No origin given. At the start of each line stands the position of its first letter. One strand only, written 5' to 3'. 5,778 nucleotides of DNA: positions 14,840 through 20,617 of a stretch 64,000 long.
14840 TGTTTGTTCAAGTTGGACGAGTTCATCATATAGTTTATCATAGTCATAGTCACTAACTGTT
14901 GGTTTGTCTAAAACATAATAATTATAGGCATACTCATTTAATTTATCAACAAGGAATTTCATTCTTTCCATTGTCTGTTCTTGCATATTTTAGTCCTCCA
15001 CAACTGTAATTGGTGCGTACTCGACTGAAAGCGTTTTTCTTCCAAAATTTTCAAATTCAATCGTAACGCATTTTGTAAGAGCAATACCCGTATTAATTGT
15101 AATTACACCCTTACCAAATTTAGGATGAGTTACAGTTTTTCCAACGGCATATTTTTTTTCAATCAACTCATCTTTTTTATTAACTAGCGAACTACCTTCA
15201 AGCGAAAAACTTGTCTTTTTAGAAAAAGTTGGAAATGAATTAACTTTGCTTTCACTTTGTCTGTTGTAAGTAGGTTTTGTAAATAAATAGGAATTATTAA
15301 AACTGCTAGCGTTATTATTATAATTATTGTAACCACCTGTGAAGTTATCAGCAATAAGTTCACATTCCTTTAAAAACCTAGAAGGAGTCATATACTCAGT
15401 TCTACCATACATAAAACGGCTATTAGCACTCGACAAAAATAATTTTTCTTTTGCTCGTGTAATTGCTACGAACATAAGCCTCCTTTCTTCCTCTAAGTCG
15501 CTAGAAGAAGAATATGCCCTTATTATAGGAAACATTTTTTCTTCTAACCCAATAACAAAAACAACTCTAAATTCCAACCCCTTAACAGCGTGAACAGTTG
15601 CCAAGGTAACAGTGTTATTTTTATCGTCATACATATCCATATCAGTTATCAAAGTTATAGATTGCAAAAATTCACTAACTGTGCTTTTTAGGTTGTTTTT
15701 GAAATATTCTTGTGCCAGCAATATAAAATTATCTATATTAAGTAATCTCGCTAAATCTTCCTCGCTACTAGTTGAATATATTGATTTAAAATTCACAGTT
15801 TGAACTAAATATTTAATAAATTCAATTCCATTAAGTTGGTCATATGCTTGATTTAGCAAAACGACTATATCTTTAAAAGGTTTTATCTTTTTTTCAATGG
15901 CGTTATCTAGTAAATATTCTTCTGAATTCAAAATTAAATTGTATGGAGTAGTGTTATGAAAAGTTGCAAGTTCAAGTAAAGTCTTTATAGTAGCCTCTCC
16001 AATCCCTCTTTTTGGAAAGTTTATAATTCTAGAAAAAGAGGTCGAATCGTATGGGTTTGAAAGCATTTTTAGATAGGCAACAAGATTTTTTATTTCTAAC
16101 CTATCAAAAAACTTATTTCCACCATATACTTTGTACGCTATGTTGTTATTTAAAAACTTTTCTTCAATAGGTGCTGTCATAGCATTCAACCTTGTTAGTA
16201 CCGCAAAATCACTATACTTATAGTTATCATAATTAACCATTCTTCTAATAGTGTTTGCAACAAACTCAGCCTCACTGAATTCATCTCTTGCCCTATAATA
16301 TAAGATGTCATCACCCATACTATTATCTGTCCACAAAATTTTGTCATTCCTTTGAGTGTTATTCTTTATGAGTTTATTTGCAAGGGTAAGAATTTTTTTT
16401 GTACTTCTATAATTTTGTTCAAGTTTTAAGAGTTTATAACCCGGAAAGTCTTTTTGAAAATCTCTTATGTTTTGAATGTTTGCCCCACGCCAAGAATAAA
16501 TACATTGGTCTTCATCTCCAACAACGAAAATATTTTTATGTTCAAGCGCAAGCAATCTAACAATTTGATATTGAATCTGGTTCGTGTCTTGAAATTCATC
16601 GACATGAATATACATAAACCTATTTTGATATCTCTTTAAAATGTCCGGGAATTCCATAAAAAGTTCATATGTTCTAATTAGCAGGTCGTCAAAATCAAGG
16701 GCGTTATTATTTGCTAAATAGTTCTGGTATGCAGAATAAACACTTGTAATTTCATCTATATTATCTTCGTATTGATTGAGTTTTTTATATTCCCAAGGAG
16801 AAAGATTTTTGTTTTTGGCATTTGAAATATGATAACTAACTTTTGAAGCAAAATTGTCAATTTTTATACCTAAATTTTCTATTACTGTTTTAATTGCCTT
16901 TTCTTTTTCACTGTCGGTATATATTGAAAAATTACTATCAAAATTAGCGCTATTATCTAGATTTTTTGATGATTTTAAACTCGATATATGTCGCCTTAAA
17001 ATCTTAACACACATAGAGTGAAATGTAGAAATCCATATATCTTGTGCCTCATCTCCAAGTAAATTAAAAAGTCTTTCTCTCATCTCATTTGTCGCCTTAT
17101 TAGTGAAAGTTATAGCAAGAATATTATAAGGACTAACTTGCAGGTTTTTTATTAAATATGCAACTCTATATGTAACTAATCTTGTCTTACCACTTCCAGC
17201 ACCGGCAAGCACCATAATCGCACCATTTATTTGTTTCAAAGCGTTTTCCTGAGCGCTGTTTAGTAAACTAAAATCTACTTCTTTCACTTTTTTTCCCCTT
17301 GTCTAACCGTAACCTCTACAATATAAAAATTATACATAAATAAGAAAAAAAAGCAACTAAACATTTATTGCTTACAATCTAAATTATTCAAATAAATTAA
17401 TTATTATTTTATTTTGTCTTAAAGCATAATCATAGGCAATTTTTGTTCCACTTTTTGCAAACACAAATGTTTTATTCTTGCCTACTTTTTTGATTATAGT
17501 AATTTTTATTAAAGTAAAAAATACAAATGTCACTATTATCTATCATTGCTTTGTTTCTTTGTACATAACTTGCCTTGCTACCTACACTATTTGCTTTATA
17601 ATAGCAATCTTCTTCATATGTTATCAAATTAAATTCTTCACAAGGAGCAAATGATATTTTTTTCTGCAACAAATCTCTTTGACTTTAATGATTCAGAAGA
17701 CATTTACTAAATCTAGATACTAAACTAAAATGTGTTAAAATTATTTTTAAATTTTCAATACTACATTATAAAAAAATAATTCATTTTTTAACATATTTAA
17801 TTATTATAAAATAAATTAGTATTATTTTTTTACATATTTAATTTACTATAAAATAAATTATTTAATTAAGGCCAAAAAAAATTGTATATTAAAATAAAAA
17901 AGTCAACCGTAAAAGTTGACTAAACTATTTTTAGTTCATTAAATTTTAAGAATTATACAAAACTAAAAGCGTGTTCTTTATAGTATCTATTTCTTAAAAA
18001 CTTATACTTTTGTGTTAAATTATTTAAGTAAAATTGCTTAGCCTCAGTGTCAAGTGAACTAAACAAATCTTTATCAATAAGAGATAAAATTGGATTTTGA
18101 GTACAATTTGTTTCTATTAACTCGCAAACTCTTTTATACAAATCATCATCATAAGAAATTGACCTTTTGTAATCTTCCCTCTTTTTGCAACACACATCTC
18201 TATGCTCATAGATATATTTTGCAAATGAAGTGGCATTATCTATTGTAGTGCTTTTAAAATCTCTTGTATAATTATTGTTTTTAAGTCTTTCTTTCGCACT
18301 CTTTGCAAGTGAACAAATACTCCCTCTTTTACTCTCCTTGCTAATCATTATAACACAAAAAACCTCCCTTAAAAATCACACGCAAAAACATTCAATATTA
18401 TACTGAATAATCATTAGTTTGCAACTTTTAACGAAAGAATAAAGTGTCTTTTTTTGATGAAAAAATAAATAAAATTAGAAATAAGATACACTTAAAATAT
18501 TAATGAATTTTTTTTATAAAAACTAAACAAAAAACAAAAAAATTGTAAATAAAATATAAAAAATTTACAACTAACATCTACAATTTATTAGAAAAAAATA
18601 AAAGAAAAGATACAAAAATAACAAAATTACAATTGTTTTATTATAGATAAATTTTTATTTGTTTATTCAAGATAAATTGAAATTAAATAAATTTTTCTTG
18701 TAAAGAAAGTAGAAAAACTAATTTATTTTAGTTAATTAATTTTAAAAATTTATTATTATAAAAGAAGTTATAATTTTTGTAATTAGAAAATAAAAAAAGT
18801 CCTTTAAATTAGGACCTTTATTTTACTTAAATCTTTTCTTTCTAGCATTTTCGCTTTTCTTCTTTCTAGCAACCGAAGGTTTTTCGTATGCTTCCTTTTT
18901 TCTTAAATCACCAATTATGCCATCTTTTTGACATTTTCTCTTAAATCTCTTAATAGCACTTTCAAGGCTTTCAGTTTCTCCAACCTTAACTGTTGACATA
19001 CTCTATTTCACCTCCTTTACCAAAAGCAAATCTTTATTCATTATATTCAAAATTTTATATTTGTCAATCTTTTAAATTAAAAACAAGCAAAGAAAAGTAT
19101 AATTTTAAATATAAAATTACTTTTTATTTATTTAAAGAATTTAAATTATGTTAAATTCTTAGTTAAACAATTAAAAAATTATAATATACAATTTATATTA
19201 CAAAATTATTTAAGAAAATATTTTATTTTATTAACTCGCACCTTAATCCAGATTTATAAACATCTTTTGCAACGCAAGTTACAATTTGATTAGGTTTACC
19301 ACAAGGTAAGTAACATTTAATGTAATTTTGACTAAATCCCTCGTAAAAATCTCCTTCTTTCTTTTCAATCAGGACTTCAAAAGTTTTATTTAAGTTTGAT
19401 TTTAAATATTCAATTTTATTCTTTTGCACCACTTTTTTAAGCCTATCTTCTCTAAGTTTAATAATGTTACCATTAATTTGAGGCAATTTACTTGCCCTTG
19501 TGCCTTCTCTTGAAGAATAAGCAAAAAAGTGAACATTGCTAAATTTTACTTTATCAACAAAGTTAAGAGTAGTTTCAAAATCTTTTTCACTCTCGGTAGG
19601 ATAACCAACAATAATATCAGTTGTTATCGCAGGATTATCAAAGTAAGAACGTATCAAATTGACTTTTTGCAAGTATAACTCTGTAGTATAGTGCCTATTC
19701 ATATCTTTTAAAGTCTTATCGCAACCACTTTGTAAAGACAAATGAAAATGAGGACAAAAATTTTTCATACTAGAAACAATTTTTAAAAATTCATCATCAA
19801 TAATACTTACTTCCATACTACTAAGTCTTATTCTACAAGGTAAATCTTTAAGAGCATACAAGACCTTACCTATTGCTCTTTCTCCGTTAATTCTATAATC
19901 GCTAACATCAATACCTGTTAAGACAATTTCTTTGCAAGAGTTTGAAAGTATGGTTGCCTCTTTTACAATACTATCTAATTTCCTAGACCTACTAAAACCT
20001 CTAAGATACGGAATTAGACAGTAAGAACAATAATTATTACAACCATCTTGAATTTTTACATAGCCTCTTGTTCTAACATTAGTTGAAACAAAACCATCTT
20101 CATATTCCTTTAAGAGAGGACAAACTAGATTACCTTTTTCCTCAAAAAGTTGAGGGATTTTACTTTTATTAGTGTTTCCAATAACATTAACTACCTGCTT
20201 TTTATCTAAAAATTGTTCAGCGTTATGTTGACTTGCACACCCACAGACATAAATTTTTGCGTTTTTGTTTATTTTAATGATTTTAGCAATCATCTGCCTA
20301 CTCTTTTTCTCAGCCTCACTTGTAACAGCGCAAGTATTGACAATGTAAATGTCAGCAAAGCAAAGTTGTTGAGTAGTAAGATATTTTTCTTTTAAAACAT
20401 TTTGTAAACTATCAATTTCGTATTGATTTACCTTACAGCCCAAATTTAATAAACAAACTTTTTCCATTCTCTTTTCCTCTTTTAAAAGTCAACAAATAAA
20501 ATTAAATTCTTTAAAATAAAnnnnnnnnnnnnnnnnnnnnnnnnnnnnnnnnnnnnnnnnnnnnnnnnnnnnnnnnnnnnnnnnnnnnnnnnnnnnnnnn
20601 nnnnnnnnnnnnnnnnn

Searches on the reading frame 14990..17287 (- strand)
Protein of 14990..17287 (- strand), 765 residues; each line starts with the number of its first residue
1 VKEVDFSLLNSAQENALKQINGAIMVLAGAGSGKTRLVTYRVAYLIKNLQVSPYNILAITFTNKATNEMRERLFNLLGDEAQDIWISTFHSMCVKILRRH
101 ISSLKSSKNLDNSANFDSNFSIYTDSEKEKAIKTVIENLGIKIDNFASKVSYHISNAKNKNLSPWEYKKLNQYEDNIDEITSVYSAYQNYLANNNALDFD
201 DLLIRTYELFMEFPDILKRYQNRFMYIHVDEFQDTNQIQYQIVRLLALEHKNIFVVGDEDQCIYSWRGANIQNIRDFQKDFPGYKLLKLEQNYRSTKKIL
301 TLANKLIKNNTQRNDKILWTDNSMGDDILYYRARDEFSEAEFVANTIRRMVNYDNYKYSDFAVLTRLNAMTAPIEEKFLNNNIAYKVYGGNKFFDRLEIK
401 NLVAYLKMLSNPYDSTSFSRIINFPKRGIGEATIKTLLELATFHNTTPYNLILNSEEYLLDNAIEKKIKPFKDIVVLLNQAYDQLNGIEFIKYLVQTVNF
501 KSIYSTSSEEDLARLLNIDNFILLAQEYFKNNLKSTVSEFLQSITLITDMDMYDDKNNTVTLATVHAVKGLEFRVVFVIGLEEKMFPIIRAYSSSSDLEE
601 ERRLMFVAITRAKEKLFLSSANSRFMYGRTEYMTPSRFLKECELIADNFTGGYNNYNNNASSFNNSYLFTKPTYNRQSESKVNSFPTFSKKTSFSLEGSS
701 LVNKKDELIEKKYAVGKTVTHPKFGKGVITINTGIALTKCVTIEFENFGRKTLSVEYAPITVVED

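Call 65: search_protein_families(library=pfam, proteins=[window:14990-17287:-], max_evalue=0.00001)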
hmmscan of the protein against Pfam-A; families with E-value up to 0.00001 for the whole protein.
window:14990-17287:- (765 aa): 4 families
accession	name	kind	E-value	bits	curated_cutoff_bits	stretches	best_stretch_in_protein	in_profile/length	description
PF00580.27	UvrD-helicase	-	1.4e-92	310.6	23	1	9-282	1-271/271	UvrD/REP helicase N-terminal domain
PF13361.12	UvrD_C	-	6.2e-71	240.1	25.6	1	288-622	2-349/350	UvrD-like helicase C-terminal domain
PF13245.12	AAA_19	-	3.1e-23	82.9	25.1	1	21-265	11-132/134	AAA domain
PF13538.12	UvrD_C_2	-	6.4e-10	39.2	27.4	1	561-618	3-51/52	UvrD-like helicase C-terminal domain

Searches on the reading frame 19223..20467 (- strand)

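Call 80: search_protein_families(library=ncbifam, proteins=[window:19223-20467:-], max_evalue=0.00001)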
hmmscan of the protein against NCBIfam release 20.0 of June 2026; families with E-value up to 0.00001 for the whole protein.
window:19223-20467:- (414 aa): 14 families
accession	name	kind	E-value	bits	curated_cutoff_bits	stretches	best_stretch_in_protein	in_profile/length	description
TIGR01579.1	MiaB-like-C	equivalog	9.5e-117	390.7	357.05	1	8-395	3-408/416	tRNA (N(6)-L-threonylcarbamoyladenosine(37)-C(2))-methylthiotransferase MtaB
TIGR00089.1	TIGR00089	subfamily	2.8e-105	352.6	251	1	4-397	2-416/429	MiaB/RimO family radical SAM methylthiotransferase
TIGR01574.1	miaB-methiolase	equivalog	1.4e-74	251.7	355.3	1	8-371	6-390/437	tRNA (N6-isopentenyl adenosine(37)-C2)-methylthiotransferase MiaB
TIGR01125.1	TIGR01125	equivalog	4.3e-63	213.9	356.95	1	3-374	1-384/432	30S ribosomal protein S12 methylthiotransferase RimO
TIGR01578.1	MiaB-like-B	hypoth_equivalog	1.4e-56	192.1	314.7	1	4-374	2-380/421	tRNA (N(6)-L-threonylcarbamoyladenosine(37)-C(2))-methylthiotransferase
NF010916.0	PRK14336.1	equivalog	1.9e-49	168.6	606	1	1-377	1-375/418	tRNA (N6-isopentenyl adenosine(37)-C2)-methylthiotransferase MiaB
TIGR04014.1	B12_SAM_MJ_0865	equivalog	8.8e-20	70.9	360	1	134-313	160-342/434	methyl-coenzyme M reductase glutamine C-methyltransferase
TIGR04013.1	B12_SAM_MJ_1487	hypoth_equivalog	1.6e-15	56.9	251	1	128-351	145-377/382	TIGR04013 family B12-binding domain/radical SAM domain-containing protein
TIGR04479.1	bcpD_PhpK_rSAM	subfamily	5.4e-09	34.9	600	1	125-308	232-410/504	PhpK family radical SAM P-methyltransferase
TIGR01212.1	TIGR01212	equivalog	1.1e-06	28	180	1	223-328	121-226/302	tRNA modification radical SAM protein MnmL/YtqA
TIGR04072.2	rSAM_ladder_B12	equivalog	2e-06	26.7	360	0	19-315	48-357/443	lipid biosynthesis B12-binding/radical SAM protein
TIGR03471.1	HpnJ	equivalog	2.2e-06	26.8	577.6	1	141-363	204-422/472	hopanoid biosynthesis associated radical SAM protein HpnJ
NF006065.0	PRK08207.2-4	equivalog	2.7e-06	26.6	922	1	221-318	270-367/484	coproporphyrinogen III oxidase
NF006061.0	PRK08207.1-4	equivalog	3.3e-06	26.2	702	1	244-317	296-368/501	coproporphyrinogen III oxidase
